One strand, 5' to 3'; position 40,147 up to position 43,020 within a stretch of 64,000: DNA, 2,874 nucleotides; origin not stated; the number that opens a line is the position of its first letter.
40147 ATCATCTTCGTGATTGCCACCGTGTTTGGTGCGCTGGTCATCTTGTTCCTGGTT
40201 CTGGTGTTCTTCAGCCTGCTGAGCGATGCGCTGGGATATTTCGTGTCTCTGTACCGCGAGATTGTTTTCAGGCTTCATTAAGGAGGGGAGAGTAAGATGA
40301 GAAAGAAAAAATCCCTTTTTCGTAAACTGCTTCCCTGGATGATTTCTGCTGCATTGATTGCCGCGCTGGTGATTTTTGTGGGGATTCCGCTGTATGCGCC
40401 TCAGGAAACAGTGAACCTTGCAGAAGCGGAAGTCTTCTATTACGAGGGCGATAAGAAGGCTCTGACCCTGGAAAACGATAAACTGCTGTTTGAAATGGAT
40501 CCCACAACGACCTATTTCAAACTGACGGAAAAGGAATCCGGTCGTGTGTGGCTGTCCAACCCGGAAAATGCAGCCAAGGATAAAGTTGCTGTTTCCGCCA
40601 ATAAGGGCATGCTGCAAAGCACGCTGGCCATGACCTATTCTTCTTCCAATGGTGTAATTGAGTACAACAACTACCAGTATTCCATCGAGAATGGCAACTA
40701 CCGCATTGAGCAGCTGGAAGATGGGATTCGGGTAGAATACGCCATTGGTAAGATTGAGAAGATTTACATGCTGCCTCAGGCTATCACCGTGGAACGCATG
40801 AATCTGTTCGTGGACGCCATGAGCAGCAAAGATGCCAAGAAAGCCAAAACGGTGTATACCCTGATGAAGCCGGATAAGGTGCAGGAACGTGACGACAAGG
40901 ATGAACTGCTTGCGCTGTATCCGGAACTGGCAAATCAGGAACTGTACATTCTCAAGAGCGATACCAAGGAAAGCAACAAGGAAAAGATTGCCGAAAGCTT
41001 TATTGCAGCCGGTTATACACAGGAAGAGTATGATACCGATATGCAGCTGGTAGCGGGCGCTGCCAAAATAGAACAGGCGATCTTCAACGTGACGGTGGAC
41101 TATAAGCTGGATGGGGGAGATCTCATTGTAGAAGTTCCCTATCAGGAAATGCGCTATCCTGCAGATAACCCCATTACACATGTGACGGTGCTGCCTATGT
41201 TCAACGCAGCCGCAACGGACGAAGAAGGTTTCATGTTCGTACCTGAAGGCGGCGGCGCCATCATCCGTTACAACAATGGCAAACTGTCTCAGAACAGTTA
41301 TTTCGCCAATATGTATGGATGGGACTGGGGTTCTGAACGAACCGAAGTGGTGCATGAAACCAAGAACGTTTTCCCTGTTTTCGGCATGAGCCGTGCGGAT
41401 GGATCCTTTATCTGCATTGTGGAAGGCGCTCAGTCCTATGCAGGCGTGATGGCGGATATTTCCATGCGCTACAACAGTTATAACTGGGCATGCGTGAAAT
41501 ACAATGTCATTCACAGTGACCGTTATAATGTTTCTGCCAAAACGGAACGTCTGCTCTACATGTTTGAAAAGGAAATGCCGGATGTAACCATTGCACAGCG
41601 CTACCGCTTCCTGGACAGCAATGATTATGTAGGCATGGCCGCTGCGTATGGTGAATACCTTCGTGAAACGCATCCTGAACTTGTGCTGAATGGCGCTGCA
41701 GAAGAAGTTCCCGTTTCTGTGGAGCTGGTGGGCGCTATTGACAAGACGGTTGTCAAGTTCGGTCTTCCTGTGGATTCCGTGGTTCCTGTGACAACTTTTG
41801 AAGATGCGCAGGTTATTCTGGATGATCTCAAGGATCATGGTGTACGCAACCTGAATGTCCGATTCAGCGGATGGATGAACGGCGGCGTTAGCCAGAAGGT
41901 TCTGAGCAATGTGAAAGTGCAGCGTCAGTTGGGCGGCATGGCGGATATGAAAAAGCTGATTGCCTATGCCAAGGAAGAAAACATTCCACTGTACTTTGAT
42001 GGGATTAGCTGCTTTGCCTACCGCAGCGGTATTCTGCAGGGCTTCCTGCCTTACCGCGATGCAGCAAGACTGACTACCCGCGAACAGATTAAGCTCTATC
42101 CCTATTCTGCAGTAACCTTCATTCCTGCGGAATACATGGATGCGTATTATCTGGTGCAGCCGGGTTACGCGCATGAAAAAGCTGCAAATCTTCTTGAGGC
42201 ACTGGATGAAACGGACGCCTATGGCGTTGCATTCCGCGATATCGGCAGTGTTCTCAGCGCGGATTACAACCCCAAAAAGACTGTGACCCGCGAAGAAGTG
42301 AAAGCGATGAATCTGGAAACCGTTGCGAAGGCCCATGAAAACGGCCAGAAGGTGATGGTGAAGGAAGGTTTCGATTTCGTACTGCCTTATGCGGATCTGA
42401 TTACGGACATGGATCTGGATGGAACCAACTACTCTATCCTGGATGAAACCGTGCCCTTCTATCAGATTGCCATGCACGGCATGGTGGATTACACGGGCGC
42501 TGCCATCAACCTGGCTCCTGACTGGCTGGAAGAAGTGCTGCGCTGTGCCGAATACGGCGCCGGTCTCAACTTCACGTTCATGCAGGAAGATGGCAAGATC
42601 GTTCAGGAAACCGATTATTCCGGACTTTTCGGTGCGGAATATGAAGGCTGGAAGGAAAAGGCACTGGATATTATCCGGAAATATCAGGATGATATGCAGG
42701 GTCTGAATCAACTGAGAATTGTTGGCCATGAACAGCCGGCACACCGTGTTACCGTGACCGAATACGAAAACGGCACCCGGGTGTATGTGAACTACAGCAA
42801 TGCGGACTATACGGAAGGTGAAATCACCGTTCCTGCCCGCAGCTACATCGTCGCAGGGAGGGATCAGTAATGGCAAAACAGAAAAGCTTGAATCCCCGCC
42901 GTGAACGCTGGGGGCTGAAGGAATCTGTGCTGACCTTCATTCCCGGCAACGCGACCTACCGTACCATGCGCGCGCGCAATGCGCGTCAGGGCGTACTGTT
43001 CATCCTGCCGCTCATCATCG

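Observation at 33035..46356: A 13.3-kb, ten-gene operon combining two ABC importers with four surface-anchored proteins of unknown activity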

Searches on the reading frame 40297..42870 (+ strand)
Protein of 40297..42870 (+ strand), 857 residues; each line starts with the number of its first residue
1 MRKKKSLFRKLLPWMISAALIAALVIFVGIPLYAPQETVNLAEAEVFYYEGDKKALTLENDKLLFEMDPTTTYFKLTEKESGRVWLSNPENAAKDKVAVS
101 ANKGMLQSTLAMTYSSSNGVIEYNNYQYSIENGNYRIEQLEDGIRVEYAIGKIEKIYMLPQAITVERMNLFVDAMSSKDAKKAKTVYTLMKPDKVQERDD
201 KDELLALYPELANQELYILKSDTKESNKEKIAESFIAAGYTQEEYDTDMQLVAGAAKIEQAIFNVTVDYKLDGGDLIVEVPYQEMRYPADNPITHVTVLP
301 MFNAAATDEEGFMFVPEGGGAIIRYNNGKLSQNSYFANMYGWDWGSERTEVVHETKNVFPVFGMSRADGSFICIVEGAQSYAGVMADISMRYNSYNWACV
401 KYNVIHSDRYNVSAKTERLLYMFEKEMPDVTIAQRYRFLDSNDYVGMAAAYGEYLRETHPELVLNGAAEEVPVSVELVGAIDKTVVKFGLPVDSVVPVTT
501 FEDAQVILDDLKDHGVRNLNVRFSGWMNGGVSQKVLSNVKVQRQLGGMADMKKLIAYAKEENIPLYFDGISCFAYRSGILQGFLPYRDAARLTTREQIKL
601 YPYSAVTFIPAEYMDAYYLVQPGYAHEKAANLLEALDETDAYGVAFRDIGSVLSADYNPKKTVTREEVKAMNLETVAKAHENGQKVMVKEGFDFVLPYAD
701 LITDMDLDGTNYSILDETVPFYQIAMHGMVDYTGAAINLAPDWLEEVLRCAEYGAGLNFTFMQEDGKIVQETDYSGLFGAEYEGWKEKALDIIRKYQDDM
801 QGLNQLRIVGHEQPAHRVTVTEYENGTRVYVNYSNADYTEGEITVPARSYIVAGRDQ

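Call 3: search_protein_families(library=pfam, proteins=[window:40297-42870:+], max_evalue=0.01)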
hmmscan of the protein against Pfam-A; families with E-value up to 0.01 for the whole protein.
window:40297-42870:+ (857 aa): 1 family
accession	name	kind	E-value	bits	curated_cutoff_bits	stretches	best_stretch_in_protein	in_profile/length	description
PF18952.6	DUF5696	-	1.5e-191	638.5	25.6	1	243-850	2-612/612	Family of unknown function (DUF5696)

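Call 7: search_protein_families(library=ncbifam, proteins=[window:40297-42870:+], max_evalue=0.001)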
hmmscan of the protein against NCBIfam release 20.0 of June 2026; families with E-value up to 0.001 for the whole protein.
window:40297-42870:+ (857 aa): 0 families

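Call 8: search_solved_structures(query=window:40297-42870:+, max_evalue=1, show_alignments=2)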
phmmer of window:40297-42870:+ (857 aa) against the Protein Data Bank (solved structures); distinct sequences matched with E-value up to 1: 3.
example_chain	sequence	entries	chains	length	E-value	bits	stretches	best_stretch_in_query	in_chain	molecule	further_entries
8rzk_A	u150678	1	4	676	0.00049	21.8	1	55-108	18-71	Conserved hypothetical periplasmic protein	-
8rzg_A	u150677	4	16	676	0.00049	21.7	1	55-108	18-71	Conserved hypothetical periplasmic protein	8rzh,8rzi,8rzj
5opq_A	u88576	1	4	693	0.00061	21.4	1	55-108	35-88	3,6-anhydro-D-galactosidase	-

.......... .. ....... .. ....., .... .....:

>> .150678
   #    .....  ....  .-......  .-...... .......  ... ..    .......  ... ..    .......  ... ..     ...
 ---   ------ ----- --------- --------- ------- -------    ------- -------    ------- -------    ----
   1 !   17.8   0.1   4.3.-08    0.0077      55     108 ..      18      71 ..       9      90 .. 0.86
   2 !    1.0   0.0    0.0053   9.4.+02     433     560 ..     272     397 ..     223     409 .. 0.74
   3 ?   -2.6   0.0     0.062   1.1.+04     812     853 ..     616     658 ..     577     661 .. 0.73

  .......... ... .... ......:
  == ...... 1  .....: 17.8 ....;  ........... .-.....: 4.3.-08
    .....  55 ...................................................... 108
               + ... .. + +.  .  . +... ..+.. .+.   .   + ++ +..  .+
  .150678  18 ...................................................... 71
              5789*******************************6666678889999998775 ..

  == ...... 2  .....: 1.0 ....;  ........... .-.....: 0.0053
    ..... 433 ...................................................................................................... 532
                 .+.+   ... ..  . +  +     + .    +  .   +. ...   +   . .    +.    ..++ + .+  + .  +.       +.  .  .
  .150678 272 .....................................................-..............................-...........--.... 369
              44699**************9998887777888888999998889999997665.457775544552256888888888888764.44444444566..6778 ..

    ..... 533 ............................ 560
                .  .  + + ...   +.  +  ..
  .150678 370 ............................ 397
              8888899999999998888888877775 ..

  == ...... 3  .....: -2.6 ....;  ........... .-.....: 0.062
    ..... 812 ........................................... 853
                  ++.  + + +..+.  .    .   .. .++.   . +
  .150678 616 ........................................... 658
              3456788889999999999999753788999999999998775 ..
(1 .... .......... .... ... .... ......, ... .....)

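Call 10: find_homologous_proteins(query=window:40297-42870:+, max_evalue=1e-10)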
Query window:40297-42870:+ (857 aa): 998 proteins with E <= 1e-10 among 8000 candidates; the best 120 are listed.
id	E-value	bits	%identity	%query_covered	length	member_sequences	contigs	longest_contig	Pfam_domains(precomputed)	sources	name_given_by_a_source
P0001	0.0e+0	1776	90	100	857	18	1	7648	PF18952.7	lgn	-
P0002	0.0e+0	1458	74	100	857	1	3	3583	PF18952.7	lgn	-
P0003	0.0e+0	1438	74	100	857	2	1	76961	PF18952.7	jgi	-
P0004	0.0e+0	1403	71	100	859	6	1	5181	PF18952.7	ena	-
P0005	0.0e+0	1400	70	100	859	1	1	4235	PF18952.7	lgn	-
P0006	0.0e+0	1392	70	100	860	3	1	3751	PF18952.7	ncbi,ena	-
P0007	0.0e+0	1386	71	100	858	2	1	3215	PF18952.7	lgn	-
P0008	0.0e+0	1385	70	100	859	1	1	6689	PF18952.7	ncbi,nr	ncbi:MAG: hypothetical protein IKK75_15800 [Clostridia bacterium]|nr:hypothetical protein [Clostridi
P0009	0.0e+0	1385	70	100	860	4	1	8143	PF18952.7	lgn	-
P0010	0.0e+0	1376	70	100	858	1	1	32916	PF18952.7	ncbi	-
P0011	0.0e+0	1368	69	100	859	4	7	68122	PF18952.7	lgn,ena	-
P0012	0.0e+0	1356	69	100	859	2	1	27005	PF18952.7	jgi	-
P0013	0.0e+0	1339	68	100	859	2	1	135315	PF18952.7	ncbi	-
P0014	0.0e+0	1325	68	100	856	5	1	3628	PF18952.7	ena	-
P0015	0.0e+0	1297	66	100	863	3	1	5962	PF18952.7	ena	-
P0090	0.0e+0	1218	62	100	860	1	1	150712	PF18952.7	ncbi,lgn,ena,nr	ncbi:MAG: hypothetical protein J1E43_11055 [Christensenellaceae bacterium]|nr:hypothetical protein [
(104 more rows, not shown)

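Call 11: find_related_loci(query=window:40297-42870:+, collection=genome_contigs, flank=10000)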
Query window:40297-42870:+ (857 aa) in genome_contigs; peptide patterns used: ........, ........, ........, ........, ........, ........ (x = any residue, [..] = any of these).
36 stretches matched a pattern; 14 encode a relative of the query (tblastn E <= 1e-3); 14 distinct loci.
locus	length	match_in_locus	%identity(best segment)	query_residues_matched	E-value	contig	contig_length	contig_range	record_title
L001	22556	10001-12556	62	1-852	0e+0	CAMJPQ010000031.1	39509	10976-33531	MAG: uncultured Clostridia bacterium isolate SRR12081292_bin.62_metaWRAP_v1.3_MAG genome assembly, contig: ERZ12289771.1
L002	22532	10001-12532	59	10-852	0e+0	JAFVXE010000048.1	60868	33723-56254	MAG: Clostridia bacterium isolate RGIG5476 Sheep_Colon-5__c766742, whole genome shotgun sequence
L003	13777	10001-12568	61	3-854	0e+0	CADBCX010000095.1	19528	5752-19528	MAG: uncultured Clostridiales bacterium isolate RUG13860 genome assembly, contig: RUG13860_asm_95, whole genome shotgun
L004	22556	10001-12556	56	2-852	0e+0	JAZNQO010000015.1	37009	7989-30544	MAG: Clostridia bacterium isolate T1900044825_TS20190291.MAGScoT_cleanbin_000003 SGB_2861_k141_1488862, whole genome sho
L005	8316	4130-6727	56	3-854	0e+0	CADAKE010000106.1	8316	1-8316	MAG: uncultured Clostridiales bacterium isolate RUG13367 genome assembly, contig: RUG13367_asm_106, whole genome shotgun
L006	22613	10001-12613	56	1-854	0e+0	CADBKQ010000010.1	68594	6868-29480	MAG: uncultured Clostridiales bacterium isolate RUG14052 genome assembly, contig: RUG14052_asm_10, whole genome shotgun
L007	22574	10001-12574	49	1-854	0e+0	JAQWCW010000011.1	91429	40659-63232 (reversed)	MAG: Eubacteriales bacterium isolate STF2_37 NODE_363_length_91429_cov_5.479376_Sandtown_F2, whole genome shotgun sequen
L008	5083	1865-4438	47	1-854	0e+0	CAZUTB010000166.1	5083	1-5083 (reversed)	MAG TPA_asm: uncultured Oscillospiraceae bacterium isolate binchicken_co154_155 genome assembly, contig: NODE_37413_leng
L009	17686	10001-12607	56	3-857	0e+0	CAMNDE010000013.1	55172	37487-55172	MAG: uncultured Clostridia bacterium isolate SRR873596_bin.85_metaWRAP_v1.3_MAG genome assembly, contig: NODE.1114_lengt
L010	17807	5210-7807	57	3-854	0e+0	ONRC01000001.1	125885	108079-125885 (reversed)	uncultured Clostridiales bacterium isolate RUG563 genome assembly, contig: scaffold_231, whole genome shotgun sequence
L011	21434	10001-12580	40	3-850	0e+0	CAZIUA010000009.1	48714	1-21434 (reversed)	MAG TPA_asm: uncultured Faecalibacterium sp. isolate SRP350583_co1_396 genome assembly, contig: NODE_1045_length_48714_c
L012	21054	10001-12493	41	30-853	0e+0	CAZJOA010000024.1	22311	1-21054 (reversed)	MAG TPA_asm: uncultured Faecalibacterium sp. isolate SRP313737_co1_179 genome assembly, contig: NODE_3656_length_22311_c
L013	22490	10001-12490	41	28-850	0e+0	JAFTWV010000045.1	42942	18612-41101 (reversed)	MAG: Clostridia bacterium isolate RGIG4222 Roe_deer_Colon-4__c142849, whole genome shotgun sequence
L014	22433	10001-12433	41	49-853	0e+0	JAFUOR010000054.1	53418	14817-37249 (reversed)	MAG: Clostridia bacterium isolate RGIG4686 Roe_deer_Rectum-5__c135786, whole genome shotgun sequence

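Call 15: find_encoding_contigs(protein=window:40297-42870:+, flank=10000, max_places=3)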
Protein window:40297-42870:+ (857 aa): 5 contigs read that carry it; 2 places shown.
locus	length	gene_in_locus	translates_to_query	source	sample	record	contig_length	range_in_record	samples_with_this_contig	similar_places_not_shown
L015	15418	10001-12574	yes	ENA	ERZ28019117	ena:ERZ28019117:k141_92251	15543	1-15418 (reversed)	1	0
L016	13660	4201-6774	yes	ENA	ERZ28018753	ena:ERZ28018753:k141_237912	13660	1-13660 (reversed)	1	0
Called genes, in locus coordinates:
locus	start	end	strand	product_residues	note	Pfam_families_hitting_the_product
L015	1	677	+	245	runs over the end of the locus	PF13580:SIS_2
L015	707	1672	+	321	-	PF01869:BcrAD_BadFG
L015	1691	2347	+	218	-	PF13580:SIS_2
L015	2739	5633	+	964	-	PF01547:SBP_bac_1, PF13416:SBP_bac_8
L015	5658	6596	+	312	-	PF00528:BPD_transp_1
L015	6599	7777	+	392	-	PF00528:BPD_transp_1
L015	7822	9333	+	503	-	PF01436:NHL (faint), PF07719:TPR_2 (faint)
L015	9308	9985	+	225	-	PF04893:Yip1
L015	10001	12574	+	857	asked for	PF18952:DUF5696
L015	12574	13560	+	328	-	PF00528:BPD_transp_1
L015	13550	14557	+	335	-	PF00528:BPD_transp_1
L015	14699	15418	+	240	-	?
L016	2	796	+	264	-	?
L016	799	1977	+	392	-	PF00528:BPD_transp_1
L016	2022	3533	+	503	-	PF01436:NHL (faint), PF07719:TPR_2 (faint)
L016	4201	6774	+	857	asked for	PF18952:DUF5696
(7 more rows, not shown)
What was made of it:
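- Two more ENA contigs carry the window's own genes (call 15).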

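Call 30: search_protein_families(library=pfam, proteins=[window:40297-42870:+], max_evalue=10)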
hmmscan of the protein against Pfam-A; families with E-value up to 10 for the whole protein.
window:40297-42870:+ (857 aa): 1 family
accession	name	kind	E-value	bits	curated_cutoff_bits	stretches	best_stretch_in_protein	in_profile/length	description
PF18952.6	DUF5696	-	1.5e-191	638.5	25.6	1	243-850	2-612/612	Family of unknown function (DUF5696)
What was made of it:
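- On CAZy GH129 (and GH129-like DagB group): Pfam at E<=10 reports only DUF5696 (call 30). dbCAN/CAZy was not available.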

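Call 32: search_dna_similar(query=window:40297-42870:+, collection=plasmids, mode=protein, max_evalue=0.00001, max_rows=30)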
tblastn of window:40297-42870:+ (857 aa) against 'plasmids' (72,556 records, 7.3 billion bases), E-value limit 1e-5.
Records with a match: 2; places in all: 2; records where one place covers at least 80% of the query: 1.
Best place of each record, by identity: <60% 2.
By first word of the organism name: Butyrivibrio 1; Paenibacillus 1.
By predicted mobility (MOB-suite, as given by PLSDB): non-mobilizable 2.
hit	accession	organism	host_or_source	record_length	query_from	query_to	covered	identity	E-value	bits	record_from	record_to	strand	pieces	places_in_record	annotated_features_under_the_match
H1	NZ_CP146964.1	Butyrivibrio fibrisolvens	Bovinae,Bovine rumen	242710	1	851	99%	28.5%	1e-98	346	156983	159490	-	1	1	DUF5696 domain-containing protein | YIP1 family protein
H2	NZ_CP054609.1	Paenibacillus cellulosilyticus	cell culture,soil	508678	293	852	65%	26.8%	2e-46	188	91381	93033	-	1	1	DUF5696 domain-containing protein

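Call 33: get_annotated_region(hit=H1, flank=12000)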
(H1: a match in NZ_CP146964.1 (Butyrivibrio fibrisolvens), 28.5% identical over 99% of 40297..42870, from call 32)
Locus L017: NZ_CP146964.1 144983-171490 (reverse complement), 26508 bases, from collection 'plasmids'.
description: Butyrivibrio fibrisolvens strain D1 plasmid pNP243, complete sequence
organism: Butyrivibrio fibrisolvens (NCBI taxid 831)
taxonomy: Bacteria; Bacillota; Clostridia; Lachnospirales; Lachnospiraceae; Butyrivibrio; Butyrivibrio fibrisolvens
host: -; source: Bovinae,Bovine rumen; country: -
typing (MOB-suite, as given by PLSDB): non-mobilizable
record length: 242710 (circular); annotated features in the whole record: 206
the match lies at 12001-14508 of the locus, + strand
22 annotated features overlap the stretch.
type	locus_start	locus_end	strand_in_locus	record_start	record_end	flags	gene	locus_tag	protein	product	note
CDS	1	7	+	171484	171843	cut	-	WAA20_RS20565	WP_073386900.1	hypothetical protein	-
CDS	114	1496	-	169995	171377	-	-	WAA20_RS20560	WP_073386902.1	response regulator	GO:0000160 - phosphorelay signal transduction system [Evidence IEA]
CDS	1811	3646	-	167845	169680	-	-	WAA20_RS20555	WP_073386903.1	histidine kinase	GO:0000160 - phosphorelay signal transduction system [Evidence IEA]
CDS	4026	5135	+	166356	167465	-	-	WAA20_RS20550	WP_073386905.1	glycoside hydrolase family 43 protein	-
CDS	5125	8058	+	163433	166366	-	-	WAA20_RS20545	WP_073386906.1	extracellular solute-binding protein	-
CDS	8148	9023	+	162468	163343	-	-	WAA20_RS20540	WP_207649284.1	sugar ABC transporter permease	-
CDS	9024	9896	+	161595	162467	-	-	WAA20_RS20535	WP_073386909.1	carbohydrate ABC transporter permease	GO:0008643 - carbohydrate transport [Evidence IEA]; GO:0055085 - transmembrane transport [Evidence IEA]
CDS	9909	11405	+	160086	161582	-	-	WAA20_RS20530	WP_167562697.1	NHL repeat-containing protein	-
CDS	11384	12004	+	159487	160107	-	-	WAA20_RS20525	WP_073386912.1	YIP1 family protein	-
CDS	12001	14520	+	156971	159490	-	-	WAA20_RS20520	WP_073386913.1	DUF5696 domain-containing protein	-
CDS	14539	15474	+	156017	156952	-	-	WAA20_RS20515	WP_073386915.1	sugar ABC transporter permease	-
CDS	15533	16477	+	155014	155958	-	-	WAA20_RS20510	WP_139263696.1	carbohydrate ABC transporter permease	GO:0008643 - carbohydrate transport [Evidence IEA]; GO:0055085 - transmembrane transport [Evidence IEA]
CDS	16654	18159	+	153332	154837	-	-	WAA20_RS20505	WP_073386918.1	extracellular solute-binding protein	-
CDS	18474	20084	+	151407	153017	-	-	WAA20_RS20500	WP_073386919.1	extracellular solute-binding protein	-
CDS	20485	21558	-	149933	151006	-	-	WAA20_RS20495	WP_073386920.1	J domain-containing protein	-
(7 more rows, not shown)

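Call 34: get_annotated_region(hit=H2, flank=12000)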
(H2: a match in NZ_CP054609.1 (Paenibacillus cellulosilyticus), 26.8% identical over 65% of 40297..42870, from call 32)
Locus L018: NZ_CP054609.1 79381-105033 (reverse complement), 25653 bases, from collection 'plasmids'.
description: Paenibacillus cellulosilyticus strain KACC 14175 plasmid unnamed1, complete sequence
organism: Paenibacillus cellulosilyticus (NCBI taxid 375489)
taxonomy: Bacteria; Bacillota; Bacilli; Bacillales; Paenibacillaceae; Paenibacillus; Paenibacillus cellulosilyticus
host: -; source: cell culture,soil; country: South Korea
typing (MOB-suite, as given by PLSDB): non-mobilizable
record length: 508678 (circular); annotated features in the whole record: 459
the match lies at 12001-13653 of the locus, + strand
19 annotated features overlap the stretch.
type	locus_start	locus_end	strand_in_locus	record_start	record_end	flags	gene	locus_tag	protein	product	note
CDS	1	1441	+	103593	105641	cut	recG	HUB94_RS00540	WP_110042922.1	ATP-dependent DNA helicase RecG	GO:0006310 - DNA recombination [Evidence IEA]; GO:0006281 - DNA repair [Evidence IEA]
CDS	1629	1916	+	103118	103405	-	-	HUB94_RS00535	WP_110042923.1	stage VI sporulation protein F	-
CDS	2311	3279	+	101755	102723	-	-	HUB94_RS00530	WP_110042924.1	aldo/keto reductase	-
CDS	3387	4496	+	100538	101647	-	ugpC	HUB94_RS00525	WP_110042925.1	sn-glycerol-3-phosphate ABC transporter ATP-binding protein UgpC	-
CDS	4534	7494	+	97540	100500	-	-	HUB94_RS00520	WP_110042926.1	extracellular solute-binding protein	-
CDS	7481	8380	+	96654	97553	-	-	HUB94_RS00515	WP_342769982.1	sugar ABC transporter permease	-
CDS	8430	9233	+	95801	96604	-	-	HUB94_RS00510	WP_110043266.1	carbohydrate ABC transporter permease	GO:0008643 - carbohydrate transport [Evidence IEA]; GO:0055085 - transmembrane transport [Evidence IEA]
CDS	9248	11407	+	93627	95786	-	-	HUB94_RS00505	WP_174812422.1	YIP1 family protein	-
CDS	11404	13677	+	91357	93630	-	-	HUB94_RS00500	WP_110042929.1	DUF5696 domain-containing protein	-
CDS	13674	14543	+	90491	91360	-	-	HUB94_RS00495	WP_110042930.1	sugar ABC transporter permease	-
CDS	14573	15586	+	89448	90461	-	-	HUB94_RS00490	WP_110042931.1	carbohydrate ABC transporter permease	GO:0008643 - carbohydrate transport [Evidence IEA]; GO:0055085 - transmembrane transport [Evidence IEA]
CDS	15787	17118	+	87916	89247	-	-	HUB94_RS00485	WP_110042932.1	LLM class flavin-dependent oxidoreductase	-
CDS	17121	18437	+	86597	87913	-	-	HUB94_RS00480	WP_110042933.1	LLM class flavin-dependent oxidoreductase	-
CDS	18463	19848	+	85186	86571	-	-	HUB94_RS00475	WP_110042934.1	extracellular solute-binding protein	-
CDS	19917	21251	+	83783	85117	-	-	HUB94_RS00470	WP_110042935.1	LLM class flavin-dependent oxidoreductase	-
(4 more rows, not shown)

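Call 35: predict_structure(alignment_id=A1)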
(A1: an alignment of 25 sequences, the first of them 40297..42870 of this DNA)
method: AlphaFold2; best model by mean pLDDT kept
length: 857 residues; sequences in the alignment: 25
mean_pLDDT: 69.2   pTM: 0.69
mean pLDDT of the five models: 69.2, 68.7, 66.3, 66.1, 64.2
residues with pLDDT >= 90: 172; 70-90: 323; 50-70: 137; < 50: 225
segments of 3 or more residues with pLDDT < 50: 1-5, 28-40, 118-125, 129-131, 255-258, 306-311, 316-357, 380-428, 485-492, 530-533, 571-620, 649-664, 710-715, 768-777
pLDDT, mean of each block of 10 residues (from residue 1): 48 73 55 38 73 87 92 90 82 59 67 57 47 78 88 68 90 87 88 86 84 89 77 85 81 58 87 90 76 68 57 44 41 28 27 41 66 66 35 34 36 27 40 82 82 85 79 90 50 69 96 94 78 62 89 96 85 37 29 33 28 38 68 87 72 37 55 77 83 71 74 51 84 83 89 92 66 48 91 94 89 91 94 94 93 75
secondary structure, 60 per line:
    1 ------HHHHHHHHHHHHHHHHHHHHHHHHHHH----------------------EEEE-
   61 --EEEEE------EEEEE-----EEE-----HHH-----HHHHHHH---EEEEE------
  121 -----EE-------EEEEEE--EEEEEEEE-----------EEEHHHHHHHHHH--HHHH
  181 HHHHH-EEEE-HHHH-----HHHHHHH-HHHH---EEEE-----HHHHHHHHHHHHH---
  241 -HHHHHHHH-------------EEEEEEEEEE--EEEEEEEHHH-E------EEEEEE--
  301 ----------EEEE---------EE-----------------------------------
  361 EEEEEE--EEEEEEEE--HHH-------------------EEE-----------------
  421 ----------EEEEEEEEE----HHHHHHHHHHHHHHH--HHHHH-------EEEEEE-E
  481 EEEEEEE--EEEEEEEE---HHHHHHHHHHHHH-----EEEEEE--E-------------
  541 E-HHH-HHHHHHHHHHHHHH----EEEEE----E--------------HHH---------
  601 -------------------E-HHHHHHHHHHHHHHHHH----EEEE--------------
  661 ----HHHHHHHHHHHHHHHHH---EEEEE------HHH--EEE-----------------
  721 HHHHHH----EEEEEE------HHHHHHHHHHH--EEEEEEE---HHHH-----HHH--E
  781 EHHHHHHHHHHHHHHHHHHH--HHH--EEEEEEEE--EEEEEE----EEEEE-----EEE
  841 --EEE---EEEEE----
elements in order (helices of 4 or more, strands of 3 or more residues): H7-33 E56-59 E63-67 E74-78 E84-86 H100-106 E110-114 E135-140 E143-150 E162-164 H165-174 H177-185 E187-190 H192-195 H201-207 H209-212 E216-219 H225-237 H242-249 E263-272 E275-281 E293-298 E311-314 E361-366 E369-376 E401-403 E431-439 H444-458 H461-465 E473-478 E480-487 E490-497 H501-513 E519-524 H547-560 E565-569 H622-638 E643-646 H665-681 E685-689 E701-703 H721-726 E731-736 H743-753 E756-762 H766-769 H782-800 E808-815 E818-823 E828-832 E838-840 E843-845 E849-853
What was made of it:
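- On CAZy GH129 (and GH129-like DagB group): AF2 secondary structure (call 35).
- Closest known: GH129 and GH129-like enzymes: NagBb alpha-N-acetylgalactosaminidase. Different: DUF5696 has a ~100-residue helical insertion in the N-terminal domain (residues ~165-250, call 35) and an N-terminal membrane anchor.
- The AF2 model is weak (pLDDT below 50) in loops 316-357, 380-428, 571-620 and 649-664, where an active site would lie (call 35).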
